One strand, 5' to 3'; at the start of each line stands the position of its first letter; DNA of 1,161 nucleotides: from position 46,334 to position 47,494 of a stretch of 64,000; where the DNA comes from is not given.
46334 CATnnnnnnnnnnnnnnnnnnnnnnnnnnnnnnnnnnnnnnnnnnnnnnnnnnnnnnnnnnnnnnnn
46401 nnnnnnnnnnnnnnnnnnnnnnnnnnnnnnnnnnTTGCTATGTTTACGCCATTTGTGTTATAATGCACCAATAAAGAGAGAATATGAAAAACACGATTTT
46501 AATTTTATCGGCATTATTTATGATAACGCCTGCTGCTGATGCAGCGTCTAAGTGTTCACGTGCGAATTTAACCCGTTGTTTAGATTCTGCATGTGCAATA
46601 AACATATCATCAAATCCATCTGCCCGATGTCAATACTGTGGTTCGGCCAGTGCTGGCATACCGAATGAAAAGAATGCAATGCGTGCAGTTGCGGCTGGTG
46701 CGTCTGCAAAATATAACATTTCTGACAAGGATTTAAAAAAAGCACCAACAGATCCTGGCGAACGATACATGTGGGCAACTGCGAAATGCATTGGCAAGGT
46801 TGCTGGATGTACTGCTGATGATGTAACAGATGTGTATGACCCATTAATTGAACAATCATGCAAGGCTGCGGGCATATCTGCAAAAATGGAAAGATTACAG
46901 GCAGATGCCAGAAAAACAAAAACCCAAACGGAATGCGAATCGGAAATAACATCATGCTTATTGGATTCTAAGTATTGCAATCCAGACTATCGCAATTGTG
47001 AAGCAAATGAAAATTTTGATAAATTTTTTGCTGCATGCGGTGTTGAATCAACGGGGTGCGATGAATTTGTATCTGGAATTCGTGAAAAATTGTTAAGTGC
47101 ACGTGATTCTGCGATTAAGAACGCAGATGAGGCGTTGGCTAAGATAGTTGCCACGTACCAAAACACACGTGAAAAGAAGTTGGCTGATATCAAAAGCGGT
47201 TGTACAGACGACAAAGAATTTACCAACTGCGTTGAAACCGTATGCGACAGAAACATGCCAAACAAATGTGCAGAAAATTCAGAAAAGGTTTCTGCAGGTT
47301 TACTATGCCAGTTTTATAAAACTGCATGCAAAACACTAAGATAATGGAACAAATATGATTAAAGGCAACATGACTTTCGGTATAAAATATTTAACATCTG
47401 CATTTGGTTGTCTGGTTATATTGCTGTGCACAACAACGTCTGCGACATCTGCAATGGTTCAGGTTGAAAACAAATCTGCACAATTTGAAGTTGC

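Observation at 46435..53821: Four-gene operon of secreted Cys-rich proteins terminating in an OmpA-like peptidoglycan anchor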

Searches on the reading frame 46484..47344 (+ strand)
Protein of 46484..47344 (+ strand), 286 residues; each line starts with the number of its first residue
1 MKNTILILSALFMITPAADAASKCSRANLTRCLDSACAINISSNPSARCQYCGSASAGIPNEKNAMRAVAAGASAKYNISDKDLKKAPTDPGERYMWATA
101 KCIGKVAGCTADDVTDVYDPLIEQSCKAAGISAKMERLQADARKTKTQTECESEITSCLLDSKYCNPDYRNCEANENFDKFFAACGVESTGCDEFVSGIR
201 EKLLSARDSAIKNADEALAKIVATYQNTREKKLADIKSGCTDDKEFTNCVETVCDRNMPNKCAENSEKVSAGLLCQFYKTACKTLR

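Call 4: search_protein_families(library=pfam, proteins=[window:46484-47344:+], max_evalue=0.1)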
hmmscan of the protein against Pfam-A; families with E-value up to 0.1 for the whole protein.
window:46484-47344:+ (286 aa): 1 family
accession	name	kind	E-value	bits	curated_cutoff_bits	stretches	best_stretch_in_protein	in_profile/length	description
PF18870.6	HEPN_RES_NTD1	-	0.046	14.5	27.4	0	45-119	4-81/131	HEPN/RES N-terminal domain 1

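Call 5: search_protein_families(library=ncbifam, proteins=[window:46484-47344:+], max_evalue=0.1)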
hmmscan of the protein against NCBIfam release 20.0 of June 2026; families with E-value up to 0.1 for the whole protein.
window:46484-47344:+ (286 aa): 2 families
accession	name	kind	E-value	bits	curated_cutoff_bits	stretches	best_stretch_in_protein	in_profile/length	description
TIGR03351.1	PhnX-like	hypoth_equivalog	0.0099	15.9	218.9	1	106-214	8-107/220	phosphonatase-like hydrolase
NF001542.0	PRK00373.1-1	equivalog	0.07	12.5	261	0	110-148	128-166/212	V-type ATP synthase subunit D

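Call 10: find_homologous_proteins(query=window:46484-47344:+, max_evalue=0.001)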
Query window:46484-47344:+ (286 aa): 692 proteins with E <= 0.001 among 2072 candidates; the best 120 are listed.
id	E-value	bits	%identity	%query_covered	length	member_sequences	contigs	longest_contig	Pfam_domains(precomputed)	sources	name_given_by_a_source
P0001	3.1e-184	629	100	100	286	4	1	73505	-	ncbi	-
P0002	1.0e-159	548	87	100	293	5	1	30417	-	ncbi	-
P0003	1.1e-133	463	73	100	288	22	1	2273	-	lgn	-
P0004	1.1e-130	453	70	100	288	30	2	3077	-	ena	-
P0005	4.2e-128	445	70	100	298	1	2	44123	-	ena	-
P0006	7.8e-128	444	70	100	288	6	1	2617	-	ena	-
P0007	3.3e-127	442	70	100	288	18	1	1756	-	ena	-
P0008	1.1e-124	433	72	95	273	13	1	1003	-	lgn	-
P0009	7.6e-124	431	69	100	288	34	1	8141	-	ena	-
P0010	7.6e-121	421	70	94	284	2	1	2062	-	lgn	-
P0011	1.0e-117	411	66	100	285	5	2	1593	-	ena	-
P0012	2.8e-112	393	64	100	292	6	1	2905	-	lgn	-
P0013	4.6e-112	392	63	100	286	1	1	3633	-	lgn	-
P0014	1.4e-111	390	62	100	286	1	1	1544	-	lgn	-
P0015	5.9e-111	388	62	100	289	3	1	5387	-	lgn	-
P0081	4.0e-101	356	60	98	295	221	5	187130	-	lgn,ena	-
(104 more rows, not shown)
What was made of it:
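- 46484..47344 (+): P1: 286-aa exported protein with 20 invariant Cys, predicted all-alpha; an orphan family. 692 homologs at 55-100% identity (call 10).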

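Call 11: find_encoding_contigs(protein=P0001, flank=10000, max_places=3)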
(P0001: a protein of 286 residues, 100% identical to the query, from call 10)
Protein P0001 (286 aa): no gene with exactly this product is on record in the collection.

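Call 12: find_encoding_contigs(protein=P0081, flank=10000, max_places=3)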
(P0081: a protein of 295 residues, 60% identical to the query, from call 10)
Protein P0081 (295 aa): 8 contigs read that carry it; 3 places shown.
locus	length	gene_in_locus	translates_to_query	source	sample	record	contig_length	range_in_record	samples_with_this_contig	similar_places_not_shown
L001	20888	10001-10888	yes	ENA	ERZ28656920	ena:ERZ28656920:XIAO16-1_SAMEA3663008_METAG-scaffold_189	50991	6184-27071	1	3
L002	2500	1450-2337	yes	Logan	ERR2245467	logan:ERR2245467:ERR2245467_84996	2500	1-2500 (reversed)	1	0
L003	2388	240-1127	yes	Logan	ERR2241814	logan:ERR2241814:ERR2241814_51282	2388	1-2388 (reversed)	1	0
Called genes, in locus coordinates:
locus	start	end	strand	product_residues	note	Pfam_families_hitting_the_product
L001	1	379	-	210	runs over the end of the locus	PF00163:Ribosomal_S4, PF01479:S4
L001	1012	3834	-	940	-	-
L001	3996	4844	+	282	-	PF11899:DUF3419 (faint)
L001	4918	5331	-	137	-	-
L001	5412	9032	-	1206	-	-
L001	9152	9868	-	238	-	-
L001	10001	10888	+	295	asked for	-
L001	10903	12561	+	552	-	-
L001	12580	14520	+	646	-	PF00691:OmpA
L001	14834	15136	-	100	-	-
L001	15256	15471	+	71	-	-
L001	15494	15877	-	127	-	PF00411:Ribosomal_S11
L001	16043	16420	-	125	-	PF00416:Ribosomal_S13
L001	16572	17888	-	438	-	PF00344:SecY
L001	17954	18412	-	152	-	PF00828:Ribosomal_L27A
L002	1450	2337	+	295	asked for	-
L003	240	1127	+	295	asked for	-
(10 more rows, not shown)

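Call 14: find_related_loci(query=A1, collection=genome_contigs, flank=10000)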
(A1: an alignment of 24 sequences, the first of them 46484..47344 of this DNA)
Query A1 (286 aa) in genome_contigs; peptide patterns used: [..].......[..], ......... (x = any residue, [..] = any of these).
276 stretches matched a pattern; 261 encode a relative of the query (tblastn E <= 1e-3); the best 80 are kept; 80 distinct loci.
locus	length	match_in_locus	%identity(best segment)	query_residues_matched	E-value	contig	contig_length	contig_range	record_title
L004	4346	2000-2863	70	1-286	3e-139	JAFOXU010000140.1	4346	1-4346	MAG: Alphaproteobacteria bacterium isolate RGIG896 Dairy_cattle_Rectum-3__c489562, whole genome shotgun sequence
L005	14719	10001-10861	70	1-285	2e-133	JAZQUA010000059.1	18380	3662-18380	MAG: Candidatus Enterousia sp. isolate T1900045184_TC20190180.MAGScoT_cleanbin_000030 SGB_9218_k141_1289218, whole genom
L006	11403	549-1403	66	1-285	2e-127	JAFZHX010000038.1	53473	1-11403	MAG: Alphaproteobacteria bacterium isolate RGIG7782 Water_buffalos_Rectum.Co__c3255324, whole genome shotgun sequence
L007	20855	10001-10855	65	1-286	4e-127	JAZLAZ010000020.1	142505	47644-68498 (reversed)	MAG: Candidatus Enterousia sp. isolate T1900045067_TC20190061.MAGScoT_cleanbin_000021 SGB_4608_k141_3029969, whole genom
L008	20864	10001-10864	71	1-286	9e-139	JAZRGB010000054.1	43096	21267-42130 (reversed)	MAG: Candidatus Enterousia sp. isolate T1900045493_YK20190187.MAGScoT_cleanbin_000028 SGB_7394_k141_214130, whole genome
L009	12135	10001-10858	64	1-285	6e-121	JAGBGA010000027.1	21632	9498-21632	MAG: Alphaproteobacteria bacterium isolate RGIG9085 Water_deer_Rectum.Co__c341840, whole genome shotgun sequence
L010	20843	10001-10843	64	7-285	3e-119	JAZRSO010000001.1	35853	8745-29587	MAG: Candidatus Enterousia sp. isolate T1900045346_YK20190036.MAGScoT_cleanbin_000031 SGB_6715_k141_74016, whole genome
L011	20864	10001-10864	63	1-285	6e-118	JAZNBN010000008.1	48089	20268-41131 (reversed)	MAG: Candidatus Enterousia sp. isolate T1900044741_TS20190207.MAGScoT_cleanbin_000046 SGB_2069_k141_1530893, whole genom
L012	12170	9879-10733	62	1-285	3e-117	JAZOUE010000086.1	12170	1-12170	MAG: Candidatus Enterousia sp. isolate T1900045534_YK20190228.MAGScoT_cleanbin_000043 SGB_7755_k141_399521, whole genome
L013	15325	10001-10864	62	1-285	7e-117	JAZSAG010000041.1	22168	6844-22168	MAG: Candidatus Enterousia sp. isolate T1900044938_TS20190404.MAGScoT_cleanbin_000029 SGB_3452_k141_1501263, whole genom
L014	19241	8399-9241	63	7-285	4e-116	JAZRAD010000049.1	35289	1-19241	MAG: Candidatus Enterousia sp. isolate T1900045145_TC20190139.MAGScoT_cleanbin_000014 SGB_4937_k141_3195400, whole genom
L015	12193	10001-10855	62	1-285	7e-114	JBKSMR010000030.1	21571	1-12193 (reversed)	MAG: Alphaproteobacteria bacterium isolate 125_22-69 k141_1779805, whole genome shotgun sequence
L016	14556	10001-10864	60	1-286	3e-113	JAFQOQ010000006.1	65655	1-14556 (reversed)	MAG: Alphaproteobacteria bacterium isolate RGIG2010 Goat_Colon-1__c131780, whole genome shotgun sequence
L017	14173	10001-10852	60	3-285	2e-113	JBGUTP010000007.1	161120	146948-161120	MAG: Candidatus Enterousia sp. isolate fecal_MAG_67 fecal_MAG_67_contig_0007, whole genome shotgun sequence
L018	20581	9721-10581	58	1-285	5e-113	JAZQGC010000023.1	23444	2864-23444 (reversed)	MAG: Candidatus Enterousia sp. isolate T1900044631_TS20190097.MAGScoT_cleanbin_000038 SGB_1040_k141_1850238, whole genom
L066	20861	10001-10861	56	1-286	2e-103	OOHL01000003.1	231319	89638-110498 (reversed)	uncultured proteobacterium isolate RUG653 genome assembly, contig: scaffold_136, whole genome shotgun sequence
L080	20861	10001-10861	54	1-286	2e-102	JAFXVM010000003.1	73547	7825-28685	MAG: Alphaproteobacteria bacterium isolate RGIG6783 Sheep_Rumen-3__c214762, whole genome shotgun sequence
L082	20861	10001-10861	56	1-286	3e-102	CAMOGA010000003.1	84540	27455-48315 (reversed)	MAG: uncultured proteobacterium isolate SRR873606_bin.9_metaWRAP_v1.3_MAG genome assembly, contig: NODE_254_length_84540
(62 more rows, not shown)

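Call 17: search_solved_structures(query=A1, max_evalue=10)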
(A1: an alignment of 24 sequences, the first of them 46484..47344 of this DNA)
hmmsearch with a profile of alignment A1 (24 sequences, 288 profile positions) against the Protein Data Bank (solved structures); distinct sequences matched with E-value up to 10: 5.
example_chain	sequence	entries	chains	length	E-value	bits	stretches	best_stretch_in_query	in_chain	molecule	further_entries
6tmh_g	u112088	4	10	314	0.26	13.8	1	176-235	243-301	ATP synthase subunit gamma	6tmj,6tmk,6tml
1a75_B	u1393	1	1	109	0.39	13.2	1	157-195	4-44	PARVALBUMIN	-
1a75_A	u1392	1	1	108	0.41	13.2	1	158-195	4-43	PARVALBUMIN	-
8ugy_R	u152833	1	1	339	0.83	12.2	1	146-188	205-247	5-hydroxytryptamine receptor 1E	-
7pau_7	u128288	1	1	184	1.1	11.7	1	206-255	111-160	Ribosome-recycling factor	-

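Call 29: predict_structure(alignment_id=A2)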
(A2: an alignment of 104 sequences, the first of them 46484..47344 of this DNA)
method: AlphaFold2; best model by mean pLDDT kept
length: 286 residues; sequences in the alignment: 104
mean_pLDDT: 78.1   pTM: 0.43
mean pLDDT of the five models: 78.1, 76.7, 72.1, 68.3, 67.7
residues with pLDDT >= 90: 50; 70-90: 178; 50-70: 30; < 50: 28
segments of 3 or more residues with pLDDT < 50: 1-4, 11-21, 64-73
pLDDT, mean of each block of 10 residues (from residue 1): 48 44 81 86 81 74 48 66 80 81 86 83 80 57 62 86 86 91 82 81 85 76 83 86 90 95 93 93 85
secondary structure, 60 per line:
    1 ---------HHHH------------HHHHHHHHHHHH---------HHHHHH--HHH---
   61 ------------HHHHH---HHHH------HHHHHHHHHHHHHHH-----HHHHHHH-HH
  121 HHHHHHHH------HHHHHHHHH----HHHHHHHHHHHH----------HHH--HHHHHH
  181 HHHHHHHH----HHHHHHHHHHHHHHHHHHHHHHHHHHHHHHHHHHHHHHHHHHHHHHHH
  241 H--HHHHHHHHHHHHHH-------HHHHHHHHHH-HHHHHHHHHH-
elements in order: H10-13 H26-37 H47-52 H73-77 H81-84 H91-105 H111-117 H119-128 H135-143 H148-159 H175-188 H193-241 H244-257 H265-274 H276-285
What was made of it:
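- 46484..47344 (+): AF2 pLDDT is 78, all helices (call 29).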

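Call 33: fold_search(model_id=the predicted structure, library=pdb)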
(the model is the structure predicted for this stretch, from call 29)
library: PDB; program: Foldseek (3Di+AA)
matches with E <= 10: 20; with E <= 0.001: 0
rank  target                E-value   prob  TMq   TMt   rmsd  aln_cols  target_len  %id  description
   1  8q8p_A                2.7e+00  0.06  0.16  0.15  25.2       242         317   17  Cryo-EM structure of the magnesium channel CtMrs2 in the closed state (released 2024-11-27)
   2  8otz_DS               5.9e+00  0.09  0.21  0.23  24.5       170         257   14  48-nm repeat of the native axonemal doublet microtubule from bovine sperm (released 2023-11-22)
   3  7tci_A                5.9e+00  0.03  0.10  0.09  20.6       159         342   14  Structure of Xenopus KCNQ1-CaM in complex with ML277 (released 2022-07-06)
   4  3w8h_A                6.2e+00  0.02  0.09  0.13  32.7       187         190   18  Crystal structure of CCM3 in complex with the C-terminal regulatory domain of STK25 (released 2013-07-03)
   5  8tmn_E                6.5e+00  0.03  0.12  0.11  24.9       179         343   17  Cryo-EM structure of magnesium depleted CorA in complex with conformation-specific synthetic antibody C18, State MGD-1 (released 2025-02-12)
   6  3oee_P                7.5e+00  0.11  0.15  0.18  20.3       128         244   16  Structure of four mutant forms of yeast F1 ATPase: alpha-F405S (released 2010-09-15)
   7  9gai_B                7.5e+00  0.05  0.14  0.11   9.8       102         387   15  3-methylbenzoyl-CoA reductase from Thauera chlorobenzoica (MbdONPQ) (released 2026-02-18)
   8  7tcp_A                7.5e+00  0.02  0.10  0.08  22.8       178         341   14  Structure of Xenopus KCNQ1-CaM (released 2022-07-06)
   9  5sv0_G                7.9e+00  0.05  0.14  0.16  17.9       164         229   10  Structure of the ExbB/ExbD complex from E. coli at pH 7.0 (released 2016-09-28)
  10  3o3m_C                8.3e+00  0.06  0.16  0.12   9.8       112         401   10  (R)-2-Hydroxyisocaproyl-CoA Dehydratase (released 2011-03-16)
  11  6u1s_A                8.3e+00  0.03  0.15  0.14  19.1       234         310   14  Cryo-EM structure of a de novo designed 16-helix transmembrane nanopore, TMHC8_R. (released 2020-08-19)
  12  8tmb_A                8.3e+00  0.02  0.12  0.11  24.3       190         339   15  Cryo-EM structure of CorA in complex with conformation-specific synthetic antibody C12 and 20 mM MgCl2, State MG20-1 (released 2025-02-12)
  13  1zk8_A                8.3e+00  0.02  0.12  0.16  29.7       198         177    8  Crystal structure of transcriptional regulator from Bacillus cereus ATCC 14579 (released 2005-06-14)
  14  8tme_C                8.3e+00  0.02  0.12  0.10  21.9       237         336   12  Cryo-EM structure of CorA in complex with conformation-specific synthetic antibody C18 and 100 uM MgCl2, State MG0.1-1 (released 2025-02-12)
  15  7k7k_A                8.7e+00  0.02  0.11  0.15  27.2       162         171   15  Structure of the EPEC type III secretion injectisome EspA filament (released 2020-12-30)
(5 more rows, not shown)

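Call 46: search_protein_representatives(alignment_id=A2)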
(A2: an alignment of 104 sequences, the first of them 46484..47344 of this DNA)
Query: 104 sequences, 288 profile positions. Proteins with E-value up to 0.001 (for the whole library): 66; up to 1e-10: 61; up to 1e-30: 50. The best 66 are listed.
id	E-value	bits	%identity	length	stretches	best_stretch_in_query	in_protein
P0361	2.5e-114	398.0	-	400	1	1-285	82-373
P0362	1.3e-112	392.4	-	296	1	7-287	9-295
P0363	4.9e-93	328.1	-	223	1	66-288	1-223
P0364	2.0e-92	326.1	-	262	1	1-214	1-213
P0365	1.3e-86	307.0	-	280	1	1-286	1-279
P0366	3.1e-83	295.9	-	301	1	1-287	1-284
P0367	1.7e-82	293.5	-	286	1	7-287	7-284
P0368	1.5e-81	290.4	-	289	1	6-287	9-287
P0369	1.4e-77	277.4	-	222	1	66-287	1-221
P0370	1.5e-76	273.9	-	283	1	33-287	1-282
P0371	1.8e-73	263.9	-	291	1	1-287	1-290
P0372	4.8e-71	255.9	-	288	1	14-287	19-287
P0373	1.4e-70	254.4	-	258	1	115-288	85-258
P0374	5.1e-69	249.3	-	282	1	5-288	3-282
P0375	9.3e-69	248.4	-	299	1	9-288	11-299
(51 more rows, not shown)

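Call 73: search_protein_families(library=phrogs, proteins=[window:46484-47344:+], max_evalue=0.01)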
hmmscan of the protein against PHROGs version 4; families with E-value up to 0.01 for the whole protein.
window:46484-47344:+ (286 aa): 0 families

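Call 78: search_protein_families(library=pfam, proteins=[L010:15398-16003:+, L011:16029-16484:+, L066:18217-19365:+, L066:19391-20473:+, L080:15740-16873:+, L080:16899-17984:+, L066:12364-15390:+, L082:10880-13468:+, L010:13626-14834:+], max_evalue=0.01)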
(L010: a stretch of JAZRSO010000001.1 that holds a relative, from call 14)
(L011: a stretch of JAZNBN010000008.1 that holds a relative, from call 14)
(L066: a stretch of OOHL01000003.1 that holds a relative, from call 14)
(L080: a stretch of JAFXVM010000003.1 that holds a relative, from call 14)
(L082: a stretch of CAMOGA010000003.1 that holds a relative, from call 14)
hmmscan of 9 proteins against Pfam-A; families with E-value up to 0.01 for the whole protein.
L010:15398-16003:+ (201 aa): 1 family
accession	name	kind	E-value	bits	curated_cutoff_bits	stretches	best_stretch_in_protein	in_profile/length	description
PF12710.13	HAD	-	2.4e-22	80.7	27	1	8-182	1-189/189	haloacid dehalogenase-like hydrolase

L011:16029-16484:+ (151 aa): 1 family
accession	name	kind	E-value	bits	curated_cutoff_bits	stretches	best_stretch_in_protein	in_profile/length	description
PF00436.31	SSB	-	6.4e-33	113.4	26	1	5-107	1-101/104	Single-strand binding protein family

L066:18217-19365:+ (382 aa): 1 family
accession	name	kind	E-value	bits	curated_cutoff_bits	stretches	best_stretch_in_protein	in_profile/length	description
PF01618.21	MotA_ExbB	-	0.0025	18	22.9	0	94-149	21-76/127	MotA/TolQ/ExbB proton channel family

L066:19391-20473:+ (360 aa): 1 family
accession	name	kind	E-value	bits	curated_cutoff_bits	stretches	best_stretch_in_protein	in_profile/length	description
PF00691.25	OmpA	-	1e-14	55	27.2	1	243-351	1-98/98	OmpA family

L080:15740-16873:+ (377 aa): 1 family
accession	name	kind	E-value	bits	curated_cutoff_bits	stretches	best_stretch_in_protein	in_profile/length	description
PF01618.21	MotA_ExbB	-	0.00097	19.3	22.9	1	97-193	17-106/127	MotA/TolQ/ExbB proton channel family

L080:16899-17984:+ (361 aa): 1 family
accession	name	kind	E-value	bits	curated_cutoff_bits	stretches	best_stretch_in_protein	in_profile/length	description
PF00691.25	OmpA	-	2.6e-15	57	27.2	1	244-352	1-98/98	OmpA family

L066:12364-15390:+ (1008 aa): 0 families

L082:10880-13468:+ (862 aa): 0 families

L010:13626-14834:+ (402 aa): 0 families
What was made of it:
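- In two divergent genomes a MotA/ExbB-like gene plus an OmpA-domain gene lie 1.4-1.6 kb downstream (call 78).
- Tried and rejected: In genomes with a short P4, the downstream ORFs are HAD and SSB, not a split-off OmpA domain (call 78).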
